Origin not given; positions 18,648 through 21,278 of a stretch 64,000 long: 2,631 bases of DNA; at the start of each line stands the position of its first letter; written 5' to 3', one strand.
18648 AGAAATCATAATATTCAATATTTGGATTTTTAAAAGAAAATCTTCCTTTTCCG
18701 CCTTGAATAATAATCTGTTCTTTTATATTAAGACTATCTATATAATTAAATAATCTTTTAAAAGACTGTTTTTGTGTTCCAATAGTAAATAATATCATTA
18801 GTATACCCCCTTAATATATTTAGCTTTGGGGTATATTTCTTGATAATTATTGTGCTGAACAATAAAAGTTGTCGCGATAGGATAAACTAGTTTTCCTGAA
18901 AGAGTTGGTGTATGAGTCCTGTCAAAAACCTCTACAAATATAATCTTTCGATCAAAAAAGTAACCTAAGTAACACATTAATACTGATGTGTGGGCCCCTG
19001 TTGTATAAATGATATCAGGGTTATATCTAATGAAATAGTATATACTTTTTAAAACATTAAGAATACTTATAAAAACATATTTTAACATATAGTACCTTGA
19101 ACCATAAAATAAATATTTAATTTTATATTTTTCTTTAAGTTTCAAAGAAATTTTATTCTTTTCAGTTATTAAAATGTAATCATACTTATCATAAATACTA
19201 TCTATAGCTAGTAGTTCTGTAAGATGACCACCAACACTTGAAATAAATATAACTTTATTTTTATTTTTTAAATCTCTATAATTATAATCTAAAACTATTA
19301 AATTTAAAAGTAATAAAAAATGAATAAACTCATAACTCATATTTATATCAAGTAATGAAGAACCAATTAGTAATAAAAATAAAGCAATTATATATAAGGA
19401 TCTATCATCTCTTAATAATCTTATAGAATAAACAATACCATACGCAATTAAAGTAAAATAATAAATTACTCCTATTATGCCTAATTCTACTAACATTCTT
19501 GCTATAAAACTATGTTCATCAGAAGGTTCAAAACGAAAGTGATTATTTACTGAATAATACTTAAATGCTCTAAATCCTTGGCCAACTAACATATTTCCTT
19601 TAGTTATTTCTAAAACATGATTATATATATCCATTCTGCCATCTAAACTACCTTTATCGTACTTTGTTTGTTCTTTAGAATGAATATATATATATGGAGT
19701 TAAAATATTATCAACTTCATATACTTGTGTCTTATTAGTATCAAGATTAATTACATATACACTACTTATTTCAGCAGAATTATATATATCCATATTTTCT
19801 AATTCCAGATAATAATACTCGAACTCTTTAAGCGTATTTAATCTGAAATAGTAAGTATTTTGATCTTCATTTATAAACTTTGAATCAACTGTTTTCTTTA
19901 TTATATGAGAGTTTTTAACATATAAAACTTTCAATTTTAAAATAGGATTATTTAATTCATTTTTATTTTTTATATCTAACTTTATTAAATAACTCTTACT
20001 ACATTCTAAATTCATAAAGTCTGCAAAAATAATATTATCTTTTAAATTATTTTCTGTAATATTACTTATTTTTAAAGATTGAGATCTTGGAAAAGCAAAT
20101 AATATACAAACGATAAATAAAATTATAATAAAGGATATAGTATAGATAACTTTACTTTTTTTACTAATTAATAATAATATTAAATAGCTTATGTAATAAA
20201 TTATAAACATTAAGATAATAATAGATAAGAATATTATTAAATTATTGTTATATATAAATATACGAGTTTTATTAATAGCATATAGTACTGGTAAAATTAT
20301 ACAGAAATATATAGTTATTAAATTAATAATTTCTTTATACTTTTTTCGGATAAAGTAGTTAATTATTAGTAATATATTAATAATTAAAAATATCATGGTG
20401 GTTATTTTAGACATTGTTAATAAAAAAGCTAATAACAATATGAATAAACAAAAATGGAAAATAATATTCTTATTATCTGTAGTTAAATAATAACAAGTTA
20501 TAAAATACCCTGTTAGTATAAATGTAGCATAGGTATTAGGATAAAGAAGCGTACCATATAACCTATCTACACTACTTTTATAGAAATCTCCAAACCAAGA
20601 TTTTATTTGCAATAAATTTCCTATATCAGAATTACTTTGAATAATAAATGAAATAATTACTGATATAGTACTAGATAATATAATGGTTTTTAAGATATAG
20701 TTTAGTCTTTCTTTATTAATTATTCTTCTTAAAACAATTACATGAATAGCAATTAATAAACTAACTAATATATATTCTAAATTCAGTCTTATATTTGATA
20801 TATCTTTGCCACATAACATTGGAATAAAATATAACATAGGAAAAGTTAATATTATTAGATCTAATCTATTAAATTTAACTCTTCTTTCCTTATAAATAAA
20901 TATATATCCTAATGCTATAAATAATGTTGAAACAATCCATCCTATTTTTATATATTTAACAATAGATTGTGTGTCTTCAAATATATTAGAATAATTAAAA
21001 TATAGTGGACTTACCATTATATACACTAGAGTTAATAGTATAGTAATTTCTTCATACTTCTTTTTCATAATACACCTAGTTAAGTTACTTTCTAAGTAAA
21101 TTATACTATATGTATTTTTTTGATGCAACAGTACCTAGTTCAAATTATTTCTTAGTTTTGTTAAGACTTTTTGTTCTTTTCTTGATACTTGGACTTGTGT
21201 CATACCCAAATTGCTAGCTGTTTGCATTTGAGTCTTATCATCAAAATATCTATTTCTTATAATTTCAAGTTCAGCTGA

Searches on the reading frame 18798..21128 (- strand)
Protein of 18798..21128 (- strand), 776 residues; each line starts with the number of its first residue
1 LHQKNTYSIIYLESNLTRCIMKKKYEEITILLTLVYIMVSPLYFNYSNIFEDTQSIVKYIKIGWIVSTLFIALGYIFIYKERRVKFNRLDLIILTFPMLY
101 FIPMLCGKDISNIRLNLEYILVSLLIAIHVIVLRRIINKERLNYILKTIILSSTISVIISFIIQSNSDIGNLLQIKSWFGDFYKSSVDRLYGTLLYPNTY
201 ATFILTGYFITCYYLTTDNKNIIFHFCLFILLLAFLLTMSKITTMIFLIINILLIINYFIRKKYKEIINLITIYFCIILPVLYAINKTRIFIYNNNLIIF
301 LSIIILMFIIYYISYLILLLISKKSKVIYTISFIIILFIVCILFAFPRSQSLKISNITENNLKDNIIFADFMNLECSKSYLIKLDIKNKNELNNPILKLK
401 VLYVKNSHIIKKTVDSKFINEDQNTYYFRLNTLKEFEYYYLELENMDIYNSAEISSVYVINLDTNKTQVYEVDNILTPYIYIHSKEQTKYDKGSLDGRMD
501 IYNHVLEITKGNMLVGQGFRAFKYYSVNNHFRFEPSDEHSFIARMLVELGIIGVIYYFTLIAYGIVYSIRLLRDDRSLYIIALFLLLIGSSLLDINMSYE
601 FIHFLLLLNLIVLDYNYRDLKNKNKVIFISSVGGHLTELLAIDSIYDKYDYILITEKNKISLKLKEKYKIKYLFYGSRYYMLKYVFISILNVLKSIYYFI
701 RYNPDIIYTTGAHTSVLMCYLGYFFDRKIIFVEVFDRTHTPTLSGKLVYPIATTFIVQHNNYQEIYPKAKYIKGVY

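Call 3: search_protein_families(library=pfam, proteins=[window:18798-21128:-], max_evalue=0.01)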
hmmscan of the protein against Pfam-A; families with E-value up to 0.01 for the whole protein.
window:18798-21128:- (776 aa): 2 families
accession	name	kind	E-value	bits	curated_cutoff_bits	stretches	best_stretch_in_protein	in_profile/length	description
PF08660.17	Alg14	-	3.1e-12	47.3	27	1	682-772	72-168/171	Oligosaccharide biosynthesis protein Alg14 like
PF04932.20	Wzy_C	-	1.2e-05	25.6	31.7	1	480-558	64-149/149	O-Antigen ligase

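Call 4: search_protein_families(library=ncbifam, proteins=[window:18798-21128:-], max_evalue=0.01)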
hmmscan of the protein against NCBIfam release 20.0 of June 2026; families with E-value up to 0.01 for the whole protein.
window:18798-21128:- (776 aa): 3 families
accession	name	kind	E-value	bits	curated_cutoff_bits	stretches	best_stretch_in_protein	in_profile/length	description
NF041549.1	PssD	equivalog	1.4e-38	132.6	110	1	627-772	1-148/151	PssD/Cps14F family polysaccharide biosynthesis glycosyltransferase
NF046028.1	GluronsyltaseWelK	equivalog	5.1e-18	65.2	400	1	629-772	4-152/319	beta-1,4-glucuronosyltransferase WelK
TIGR04370.1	glyco_rpt_poly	subfamily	0.00016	20.8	40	1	85-295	5-240/396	oligosaccharide repeat unit polymerase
